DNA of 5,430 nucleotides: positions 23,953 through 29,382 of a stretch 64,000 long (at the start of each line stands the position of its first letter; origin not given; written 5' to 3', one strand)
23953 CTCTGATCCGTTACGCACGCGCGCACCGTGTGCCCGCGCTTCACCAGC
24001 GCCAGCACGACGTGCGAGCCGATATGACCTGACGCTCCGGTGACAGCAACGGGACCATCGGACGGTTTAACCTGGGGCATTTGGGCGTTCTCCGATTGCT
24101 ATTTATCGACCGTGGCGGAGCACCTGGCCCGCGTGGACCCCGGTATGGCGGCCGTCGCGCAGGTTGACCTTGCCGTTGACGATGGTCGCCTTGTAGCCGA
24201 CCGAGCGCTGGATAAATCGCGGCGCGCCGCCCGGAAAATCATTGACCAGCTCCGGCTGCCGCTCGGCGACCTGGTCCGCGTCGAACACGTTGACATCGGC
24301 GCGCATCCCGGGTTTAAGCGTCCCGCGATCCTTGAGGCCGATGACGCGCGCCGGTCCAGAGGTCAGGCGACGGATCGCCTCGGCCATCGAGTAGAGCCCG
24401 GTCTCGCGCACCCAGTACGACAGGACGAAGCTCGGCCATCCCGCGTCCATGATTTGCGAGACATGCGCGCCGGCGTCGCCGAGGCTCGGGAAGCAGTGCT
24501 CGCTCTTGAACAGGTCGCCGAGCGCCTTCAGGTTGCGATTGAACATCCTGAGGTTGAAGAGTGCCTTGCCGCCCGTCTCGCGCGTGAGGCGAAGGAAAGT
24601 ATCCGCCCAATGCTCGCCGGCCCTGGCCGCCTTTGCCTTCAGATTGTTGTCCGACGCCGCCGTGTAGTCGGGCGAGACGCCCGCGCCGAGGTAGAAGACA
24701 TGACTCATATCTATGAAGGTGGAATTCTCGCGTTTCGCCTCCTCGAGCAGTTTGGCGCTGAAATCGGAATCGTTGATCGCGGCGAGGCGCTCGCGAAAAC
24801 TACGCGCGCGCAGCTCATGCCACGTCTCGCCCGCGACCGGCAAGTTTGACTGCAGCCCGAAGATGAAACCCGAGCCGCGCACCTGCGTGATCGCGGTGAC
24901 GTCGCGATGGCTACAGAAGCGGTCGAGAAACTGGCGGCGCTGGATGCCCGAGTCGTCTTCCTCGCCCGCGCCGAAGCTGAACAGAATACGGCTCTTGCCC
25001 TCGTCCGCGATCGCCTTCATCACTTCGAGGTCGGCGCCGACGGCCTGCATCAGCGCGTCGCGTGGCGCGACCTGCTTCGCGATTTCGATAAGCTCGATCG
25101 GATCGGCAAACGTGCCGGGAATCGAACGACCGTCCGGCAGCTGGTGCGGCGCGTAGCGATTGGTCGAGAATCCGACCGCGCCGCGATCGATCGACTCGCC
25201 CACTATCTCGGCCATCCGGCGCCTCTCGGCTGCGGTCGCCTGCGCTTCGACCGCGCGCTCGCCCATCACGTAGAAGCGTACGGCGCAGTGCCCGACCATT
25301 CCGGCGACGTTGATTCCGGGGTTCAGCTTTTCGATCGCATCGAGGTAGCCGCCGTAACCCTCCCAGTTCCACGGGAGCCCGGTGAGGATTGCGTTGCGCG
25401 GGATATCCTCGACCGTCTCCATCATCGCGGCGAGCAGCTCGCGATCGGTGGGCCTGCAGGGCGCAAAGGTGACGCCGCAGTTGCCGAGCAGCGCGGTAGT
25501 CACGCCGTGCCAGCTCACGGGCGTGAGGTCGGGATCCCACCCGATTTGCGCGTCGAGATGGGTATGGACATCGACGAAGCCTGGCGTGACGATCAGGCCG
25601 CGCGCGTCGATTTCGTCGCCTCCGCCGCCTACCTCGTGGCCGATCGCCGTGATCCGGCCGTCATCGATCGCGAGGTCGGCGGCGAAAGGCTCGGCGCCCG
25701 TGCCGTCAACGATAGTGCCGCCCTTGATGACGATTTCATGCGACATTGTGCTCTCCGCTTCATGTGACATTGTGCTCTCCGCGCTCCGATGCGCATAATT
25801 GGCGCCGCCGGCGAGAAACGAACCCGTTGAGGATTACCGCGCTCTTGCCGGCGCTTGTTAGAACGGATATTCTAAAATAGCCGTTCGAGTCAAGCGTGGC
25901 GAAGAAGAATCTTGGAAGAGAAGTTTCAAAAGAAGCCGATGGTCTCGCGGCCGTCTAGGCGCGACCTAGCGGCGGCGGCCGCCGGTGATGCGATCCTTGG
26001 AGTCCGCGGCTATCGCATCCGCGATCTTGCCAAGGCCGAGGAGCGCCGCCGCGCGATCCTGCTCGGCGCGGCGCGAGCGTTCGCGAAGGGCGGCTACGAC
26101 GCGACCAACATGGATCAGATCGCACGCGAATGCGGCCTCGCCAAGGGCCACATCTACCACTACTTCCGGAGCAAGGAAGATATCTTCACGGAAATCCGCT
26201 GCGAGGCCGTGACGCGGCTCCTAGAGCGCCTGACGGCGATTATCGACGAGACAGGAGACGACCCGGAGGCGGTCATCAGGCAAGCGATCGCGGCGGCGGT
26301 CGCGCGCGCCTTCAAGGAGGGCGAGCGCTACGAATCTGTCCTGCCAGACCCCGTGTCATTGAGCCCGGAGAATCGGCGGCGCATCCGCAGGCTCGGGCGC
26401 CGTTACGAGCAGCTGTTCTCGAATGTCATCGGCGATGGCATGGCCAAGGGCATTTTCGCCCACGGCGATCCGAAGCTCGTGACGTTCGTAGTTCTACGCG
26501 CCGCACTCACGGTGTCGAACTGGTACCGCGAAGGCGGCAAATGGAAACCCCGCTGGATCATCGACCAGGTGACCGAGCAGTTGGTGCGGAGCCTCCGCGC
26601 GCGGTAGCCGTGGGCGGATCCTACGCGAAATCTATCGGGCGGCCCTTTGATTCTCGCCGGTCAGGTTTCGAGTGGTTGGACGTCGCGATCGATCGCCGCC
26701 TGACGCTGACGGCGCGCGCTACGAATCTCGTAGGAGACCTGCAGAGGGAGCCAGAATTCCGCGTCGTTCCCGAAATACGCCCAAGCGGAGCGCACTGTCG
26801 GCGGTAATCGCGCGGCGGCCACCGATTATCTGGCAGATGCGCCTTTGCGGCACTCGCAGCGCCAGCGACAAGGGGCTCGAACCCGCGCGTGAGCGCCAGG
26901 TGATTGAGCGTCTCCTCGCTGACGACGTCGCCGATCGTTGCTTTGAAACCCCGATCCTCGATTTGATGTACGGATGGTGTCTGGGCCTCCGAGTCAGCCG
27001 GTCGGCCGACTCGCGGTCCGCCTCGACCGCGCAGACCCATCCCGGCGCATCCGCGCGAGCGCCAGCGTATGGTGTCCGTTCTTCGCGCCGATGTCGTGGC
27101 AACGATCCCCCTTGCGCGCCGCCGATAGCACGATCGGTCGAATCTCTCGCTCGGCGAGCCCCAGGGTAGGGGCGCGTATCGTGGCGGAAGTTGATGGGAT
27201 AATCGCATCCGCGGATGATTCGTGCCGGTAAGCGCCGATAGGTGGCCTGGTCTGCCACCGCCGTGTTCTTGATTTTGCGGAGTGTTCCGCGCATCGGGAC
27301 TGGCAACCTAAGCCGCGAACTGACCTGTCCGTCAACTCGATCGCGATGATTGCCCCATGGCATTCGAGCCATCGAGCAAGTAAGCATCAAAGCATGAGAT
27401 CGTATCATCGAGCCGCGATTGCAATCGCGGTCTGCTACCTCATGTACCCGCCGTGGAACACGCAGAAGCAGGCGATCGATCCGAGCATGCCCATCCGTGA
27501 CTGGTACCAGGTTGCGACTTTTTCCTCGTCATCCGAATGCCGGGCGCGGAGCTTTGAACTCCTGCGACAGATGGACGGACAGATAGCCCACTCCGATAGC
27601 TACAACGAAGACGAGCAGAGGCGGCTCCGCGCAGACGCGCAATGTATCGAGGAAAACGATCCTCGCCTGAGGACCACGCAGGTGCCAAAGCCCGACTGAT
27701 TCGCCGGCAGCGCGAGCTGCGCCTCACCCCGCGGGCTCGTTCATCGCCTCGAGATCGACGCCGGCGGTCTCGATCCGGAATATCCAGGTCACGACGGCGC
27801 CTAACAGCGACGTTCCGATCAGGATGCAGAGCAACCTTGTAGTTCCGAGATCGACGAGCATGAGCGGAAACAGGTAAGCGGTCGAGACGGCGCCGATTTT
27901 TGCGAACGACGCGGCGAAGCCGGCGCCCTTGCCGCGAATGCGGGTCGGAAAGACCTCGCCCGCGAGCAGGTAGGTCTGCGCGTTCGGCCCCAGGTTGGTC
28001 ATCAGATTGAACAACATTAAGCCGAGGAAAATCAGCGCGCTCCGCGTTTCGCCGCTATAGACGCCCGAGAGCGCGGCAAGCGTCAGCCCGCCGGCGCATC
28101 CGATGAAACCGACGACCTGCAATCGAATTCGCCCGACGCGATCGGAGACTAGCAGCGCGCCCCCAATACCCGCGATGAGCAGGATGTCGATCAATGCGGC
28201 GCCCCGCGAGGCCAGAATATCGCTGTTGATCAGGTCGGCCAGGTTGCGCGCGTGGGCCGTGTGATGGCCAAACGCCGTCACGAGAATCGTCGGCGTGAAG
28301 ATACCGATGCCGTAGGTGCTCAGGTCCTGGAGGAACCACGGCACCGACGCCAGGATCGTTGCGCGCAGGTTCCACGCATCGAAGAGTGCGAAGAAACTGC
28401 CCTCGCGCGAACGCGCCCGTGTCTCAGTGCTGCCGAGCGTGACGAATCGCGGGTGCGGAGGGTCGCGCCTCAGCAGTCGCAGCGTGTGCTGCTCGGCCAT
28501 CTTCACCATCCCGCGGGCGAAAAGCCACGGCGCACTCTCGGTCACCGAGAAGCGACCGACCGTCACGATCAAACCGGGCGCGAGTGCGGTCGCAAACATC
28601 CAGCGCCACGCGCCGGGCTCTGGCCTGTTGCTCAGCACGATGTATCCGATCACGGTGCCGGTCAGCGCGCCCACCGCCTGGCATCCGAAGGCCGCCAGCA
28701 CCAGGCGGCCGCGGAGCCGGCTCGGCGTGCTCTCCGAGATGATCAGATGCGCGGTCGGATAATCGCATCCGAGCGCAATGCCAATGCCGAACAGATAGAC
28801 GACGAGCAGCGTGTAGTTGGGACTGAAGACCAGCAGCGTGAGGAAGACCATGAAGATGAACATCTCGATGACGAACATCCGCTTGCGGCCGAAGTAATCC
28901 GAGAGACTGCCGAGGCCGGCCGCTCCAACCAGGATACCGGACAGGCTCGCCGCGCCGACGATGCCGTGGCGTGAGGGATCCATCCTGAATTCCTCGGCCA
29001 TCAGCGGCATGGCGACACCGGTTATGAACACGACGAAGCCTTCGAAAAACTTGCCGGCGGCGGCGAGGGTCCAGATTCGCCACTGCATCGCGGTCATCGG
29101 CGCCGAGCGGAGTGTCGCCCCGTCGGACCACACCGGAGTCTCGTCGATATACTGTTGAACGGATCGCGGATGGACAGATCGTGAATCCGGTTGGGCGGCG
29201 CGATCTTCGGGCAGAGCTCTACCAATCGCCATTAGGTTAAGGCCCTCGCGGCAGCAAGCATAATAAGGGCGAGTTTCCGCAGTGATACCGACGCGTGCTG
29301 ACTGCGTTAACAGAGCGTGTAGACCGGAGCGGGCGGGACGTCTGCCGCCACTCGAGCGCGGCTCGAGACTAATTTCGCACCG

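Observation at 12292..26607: TetR-associated 13.5-kb minus-strand accessory cluster: amidohydrolase, two redox enzymes, GPH symporter, duplicated Tat-secreted FAD oxidases flanking an ABC-2 exporter, serine hydrolase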

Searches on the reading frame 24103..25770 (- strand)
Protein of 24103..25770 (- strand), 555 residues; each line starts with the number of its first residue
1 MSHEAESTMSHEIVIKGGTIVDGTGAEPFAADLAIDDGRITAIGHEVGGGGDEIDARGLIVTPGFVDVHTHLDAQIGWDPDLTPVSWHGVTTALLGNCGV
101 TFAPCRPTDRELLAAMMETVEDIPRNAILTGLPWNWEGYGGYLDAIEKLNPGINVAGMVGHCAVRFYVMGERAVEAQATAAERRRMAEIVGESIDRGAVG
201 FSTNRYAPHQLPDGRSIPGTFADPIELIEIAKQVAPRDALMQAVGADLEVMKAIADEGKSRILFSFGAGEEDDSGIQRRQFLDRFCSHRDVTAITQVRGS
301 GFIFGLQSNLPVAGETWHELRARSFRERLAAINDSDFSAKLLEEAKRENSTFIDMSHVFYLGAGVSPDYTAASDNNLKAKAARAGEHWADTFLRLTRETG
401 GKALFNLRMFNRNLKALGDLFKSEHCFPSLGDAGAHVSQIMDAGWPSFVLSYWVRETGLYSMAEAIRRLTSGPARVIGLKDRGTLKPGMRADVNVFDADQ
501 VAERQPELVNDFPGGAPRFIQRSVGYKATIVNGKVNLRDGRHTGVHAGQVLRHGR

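Call 4: search_protein_families(library=pfam, proteins=[window:24103-25770:-], max_evalue=0.001)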
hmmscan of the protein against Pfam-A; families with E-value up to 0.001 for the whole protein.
window:24103-25770:- (555 aa): 2 families
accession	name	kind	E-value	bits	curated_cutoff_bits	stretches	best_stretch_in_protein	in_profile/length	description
PF07969.17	Amidohydro_3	-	2.8e-35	123.1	29.7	2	53-211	2-146/472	Amidohydrolase family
PF01979.26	Amidohydro_1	-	1.7e-11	44.4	25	1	452-534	274-343/345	Amidohydrolase family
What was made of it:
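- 24103..25770 (-): Metal-dependent amidohydrolase of the N-acyl-D-amino-acid deacylase (D-aminoacylase) family, cytoplasmic. Pfam Amidohydro_3, 123 bits (call 4).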

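Call 5: search_protein_families(library=ncbifam, proteins=[window:24103-25770:-], max_evalue=0.001)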
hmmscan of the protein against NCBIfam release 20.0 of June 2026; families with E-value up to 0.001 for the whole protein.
window:24103-25770:- (555 aa): 62 families (the best 25 are shown)
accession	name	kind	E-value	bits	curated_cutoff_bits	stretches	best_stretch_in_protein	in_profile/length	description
NF006560.0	PRK09061.1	subfamily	1.2e-28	99.7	340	2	5-94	20-105/517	amidohydrolase family protein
NF006689.0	PRK09237.1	equivalog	7.3e-19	67.6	371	2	11-93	3-89/383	amidohydrolase/deacetylase family metallohydrolase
NF009941.0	PRK13404.1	subfamily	4.9e-17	61.7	647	1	9-77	2-68/478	dihydropyrimidinase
NF005791.0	PRK07627.1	equivalog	1.7e-16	60.2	442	2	12-73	2-65/425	dihydroorotase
NF011987.0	PRK15446.2-3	subfamily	2.6e-16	59.4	253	2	450-503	317-370/395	alpha-D-ribose 1-methylphosphonate 5-triphosphate diphosphatase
NF006845.0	PRK09357.2-6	equivalog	2e-15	56.4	728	1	12-73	2-65/428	dihydroorotase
TIGR00857.1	pyrC_multi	subfamily_domain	4.2e-15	55.6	279.05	2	454-539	327-411/412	dihydroorotase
NF006844.0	PRK09357.2-5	equivalog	3.7e-14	52.6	701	1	12-73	3-65/422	dihydroorotase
TIGR03121.1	one_C_dehyd_A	equivalog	4e-14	51.7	392.75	2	454-503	427-475/556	formylmethanofuran dehydrogenase subunit A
NF006056.0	PRK08204.1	subfamily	4.8e-14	52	391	1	11-72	3-67/449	hypothetical protein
NF006559.0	PRK09060.1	equivalog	5.6e-14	51.3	482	1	9-72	3-65/444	dihydroorotase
NF009060.0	PRK12394.1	equivalog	7.1e-14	51.4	442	1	9-94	1-89/381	metallo-dependent hydrolase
NF011985.0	PRK15446.2-1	equivalog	9.8e-14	51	656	2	451-515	310-372/397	alpha-D-ribose 1-methylphosphonate 5-triphosphate diphosphatase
NF004839.0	PRK06189.1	equivalog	1.1e-13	50.6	631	1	10-73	2-64/451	allantoinase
NF006839.0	PRK09357.1-4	equivalog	3e-13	49.2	576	1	13-72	2-62/422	dihydroorotase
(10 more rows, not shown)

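Call 23: search_solved_structures(query=window:24103-25770:-, max_evalue=0.00001)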
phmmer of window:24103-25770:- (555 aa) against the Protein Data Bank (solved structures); distinct sequences matched with E-value up to 0.00001: 37.
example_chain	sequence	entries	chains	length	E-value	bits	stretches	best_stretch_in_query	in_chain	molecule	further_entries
3gip_A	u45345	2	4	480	2.3e-40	141.8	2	13-216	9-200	N-acyl-D-glutamate deacylase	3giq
1rjq_A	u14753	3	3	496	5e-36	127.5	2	11-209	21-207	D-aminoacylase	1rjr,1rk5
1v4y_A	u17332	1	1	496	5.4e-36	127.4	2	11-209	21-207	D-aminoacylase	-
1rjp_A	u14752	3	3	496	6e-36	127.2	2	11-209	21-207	D-aminoacylase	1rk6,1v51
1m7j_A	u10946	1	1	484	6.9e-36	127.1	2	11-209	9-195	D-aminoacylase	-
9kb3_A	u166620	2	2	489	5.2e-30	107.7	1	13-205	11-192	Carbohydrate de-N-acetylated protein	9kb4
9kb1_A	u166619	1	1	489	6.2e-30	107.4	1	13-205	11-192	PpOngB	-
9g5m_A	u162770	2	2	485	4e-24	88.2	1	14-204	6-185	Amidohydrolase family protein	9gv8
4bjh_A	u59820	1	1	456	3.3e-11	45.6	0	12-73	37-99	DIHYDROOROTASE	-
1xrf_A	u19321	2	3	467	3.6e-11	45.5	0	12-73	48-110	Dihydroorotase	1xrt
6gde_A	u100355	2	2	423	3.7e-11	45.4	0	12-73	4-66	Dihydroorotase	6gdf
3d6n_A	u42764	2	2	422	3.9e-11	45.3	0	12-73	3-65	Dihydroorotase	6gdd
1nfg_A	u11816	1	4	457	5.1e-11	45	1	12-74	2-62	D-hydantoinase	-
3e74_A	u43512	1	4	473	1.6e-10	43.3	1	8-74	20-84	Allantoinase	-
4kqn_A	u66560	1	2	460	1.8e-10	43.2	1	15-80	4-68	D-hydantoinase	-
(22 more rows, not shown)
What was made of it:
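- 24103..25770 (-): PDB: N-acyl-D-glutamate deacylase 3gip at 142 bits, D-aminoacylase at 127 bits, OngB at 107 bits (call 23).
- On D-aminoacylase / N-acyl-D-amino-acid deacylase family: 3gip and 1m7j are the best PDB hits (call 23).
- Closest known: Ong pathway for oxidised chitin. Same: The amidohydrolase family is shared (PDB 9kb1/9kb3 hit, call 23).
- The amidohydrolase also hits the carbohydrate de-N-acetylase PpOngB (call 23). OngB is a weaker hit than the N-acyl-D-amino-acid deacylases (call 23).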

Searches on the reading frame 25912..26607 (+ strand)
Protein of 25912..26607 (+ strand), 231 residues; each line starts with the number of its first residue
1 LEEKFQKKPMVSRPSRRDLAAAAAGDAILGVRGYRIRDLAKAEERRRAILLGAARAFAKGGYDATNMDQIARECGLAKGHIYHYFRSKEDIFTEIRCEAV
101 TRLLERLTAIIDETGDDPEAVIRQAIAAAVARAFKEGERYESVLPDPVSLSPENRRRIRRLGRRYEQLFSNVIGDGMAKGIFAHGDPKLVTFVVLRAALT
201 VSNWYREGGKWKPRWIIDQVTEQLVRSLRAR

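Call 14: search_protein_families(library=pfam, proteins=[window:25912-26607:+], max_evalue=0.001)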
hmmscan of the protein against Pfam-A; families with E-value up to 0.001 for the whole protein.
window:25912-26607:+ (231 aa): 3 families
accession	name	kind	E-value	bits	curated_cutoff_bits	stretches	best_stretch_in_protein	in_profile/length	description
PF17932.6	TetR_C_24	-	9.9e-21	74.6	26.4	1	116-227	2-113/114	Tetracyclin repressor-like, C-terminal domain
PF00440.29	TetR_N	-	6e-18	64.8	24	1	49-95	1-47/47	Bacterial regulatory proteins, tetR family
PF17935.6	TetR_C_27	-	0.00017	22.1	26.1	0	149-201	32-84/106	Tetracyclin repressor-like, C-terminal domain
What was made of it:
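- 25912..26607 (+): TetR-family repressor (TetR_N + TetR_C_24), transcribed divergently from the operon. Pfam in call 14.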

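Call 44: search_solved_structures(query=window:25912-26607:+, max_evalue=0.001)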
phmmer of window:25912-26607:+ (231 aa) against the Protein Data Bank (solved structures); distinct sequences matched with E-value up to 0.001: 152 (the best 60 are shown).
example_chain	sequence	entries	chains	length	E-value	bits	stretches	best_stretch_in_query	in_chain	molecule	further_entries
3dcf_A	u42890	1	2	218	2.8e-21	79.4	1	42-229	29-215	transcriptional regulator of the TetR/AcrR family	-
3vpr_A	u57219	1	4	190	9.3e-19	71.2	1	46-220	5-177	Transcriptional regulator, TetR family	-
8suk_A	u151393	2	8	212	2.4e-15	60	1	46-208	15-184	DarR | TetR/AcrR family transcriptional regulator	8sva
8t5y_A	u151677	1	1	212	1.6e-14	57.3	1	46-208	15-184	DarR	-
8svd_A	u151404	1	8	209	1.7e-14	57.2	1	47-225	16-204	DarR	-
8sua_A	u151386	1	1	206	1.7e-14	57.2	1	47-225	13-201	DarR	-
8sv6_A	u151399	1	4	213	1.3e-13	54.4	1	47-207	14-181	Fatty acid metabolism regulator protein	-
4mo7_A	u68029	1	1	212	4.1e-12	49.4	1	39-211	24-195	Transcriptional regulator I2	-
4mxm_A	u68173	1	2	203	4.4e-12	49.3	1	40-211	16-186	Transcriptional regulator I2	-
5k7f_A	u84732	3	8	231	6.2e-12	48.8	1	43-221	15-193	Transcriptional regulator, TetR family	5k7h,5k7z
2hyt_A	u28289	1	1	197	7.2e-12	48.7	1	37-214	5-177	TetR-family transcriptional regulator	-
4uds_A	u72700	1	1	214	9.6e-11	45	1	37-210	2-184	MBDR REGULATOR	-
2ibd_A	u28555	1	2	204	2e-10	43.9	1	44-211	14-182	Possible transcriptional regulator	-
3ccy_A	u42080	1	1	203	2.1e-10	43.8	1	42-216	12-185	Putative TetR-family transcriptional regulator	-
4w1u_A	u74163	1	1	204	2.4e-10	43.7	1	42-214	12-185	HTH-type transcriptional repressor KstR2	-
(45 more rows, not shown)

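Call 45: search_protein_families(library=ncbifam, proteins=[window:25912-26607:+], max_evalue=0.00001)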
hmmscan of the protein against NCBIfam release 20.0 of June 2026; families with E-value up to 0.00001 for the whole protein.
window:25912-26607:+ (231 aa): 14 families
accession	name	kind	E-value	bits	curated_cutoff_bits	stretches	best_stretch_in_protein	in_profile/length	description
NF050111.1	TransRegSACE7040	equivalog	1.3e-16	61.1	250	1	44-174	1-130/186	SACE_7040 family transcriptional regulator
NF053878.1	FATransRegFadRBac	equivalog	5.5e-16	58.9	200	1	44-229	3-189/190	fatty acid metabolism transcriptional regulator FadR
NF041196.1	ScbR_bind_reg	equivalog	6.7e-13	49.2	150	1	41-127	3-89/191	ScbR family autoregulator-binding transcription factor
NF007949.0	PRK10668.1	equivalog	5.5e-11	42.4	271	1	41-130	8-97/216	multidrug efflux transporter transcriptional repressor AcrR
TIGR03384.1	betaine_BetI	equivalog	8.6e-11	41.9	201.3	1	43-134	7-97/189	choline-binding transcriptional repressor BetI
NF053731.1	TransRegFasRMycb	equivalog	2.1e-10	40.7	330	1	43-158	10-124/199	HTH-type transcriptional activator FasR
NF001978.0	PRK00767.1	equivalog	1.5e-09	38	118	1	45-131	10-96/197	transcriptional regulator BetI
NF051852.1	efflux_TF_MtrR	exception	2.5e-08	34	280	1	42-170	8-137/205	multidrug efflux system transcriptional repressor MtrR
NF033703.1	transcr_KstR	equivalog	3.6e-08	33.2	280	1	42-112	5-71/185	cholesterol catabolism transcriptional regulator KstR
TIGR03613.1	RutR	equivalog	3.7e-08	33.5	368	1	42-129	6-91/202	pyrimidine utilization regulatory protein R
NF051457.1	acryl_TF_AcuR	equivalog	8.7e-08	31.7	247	1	39-129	12-102/204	acrylate utilization transcriptional regulator AcuR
TIGR03968.1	mycofact_TetR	equivalog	1.2e-07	31.5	224.9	1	45-130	10-89/190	mycofactocin system transcriptional regulator MftR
NF011572.0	PRK14996.1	equivalog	9.8e-07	28.8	144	1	42-111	6-71/192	TetR family transcriptional regulator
NF011584.0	PRK15008.1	equivalog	4.5e-06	26.7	230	1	44-124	18-96/212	HTH-type transcriptional regulator RutR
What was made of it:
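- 25912..26607 (+): The closest solved or curated relatives are 3dcf, 3vpr, DarR, FadR and KstR2; the Bacillus FadR model scores 58.9 bits, below its cut-off (calls 44, 45).
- On FadR/KstR2-like TetR repressors: The curated FadR and KstR models score far below their cut-offs (call 45).
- Closest known: FadR. Same: These are the best characterised relatives in the PDB and NCBIfam searches (calls 44, 45).
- The TetR is FadR/KstR2-like (calls 44, 45).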

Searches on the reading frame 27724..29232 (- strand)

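Call 14: search_protein_families(library=pfam, proteins=[window:27724-29232:-], max_evalue=0.001)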
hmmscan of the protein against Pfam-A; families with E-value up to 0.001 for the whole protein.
window:27724-29232:- (502 aa): 2 families
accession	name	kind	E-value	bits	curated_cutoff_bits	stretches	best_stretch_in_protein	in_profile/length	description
PF00083.30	Sugar_tr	-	9.2e-47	160.4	22.3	1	55-499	3-450/452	Sugar (and other) transporter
PF07690.21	MFS_1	-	5.3e-27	95.1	33.4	1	60-322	4-254/347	Major Facilitator Superfamily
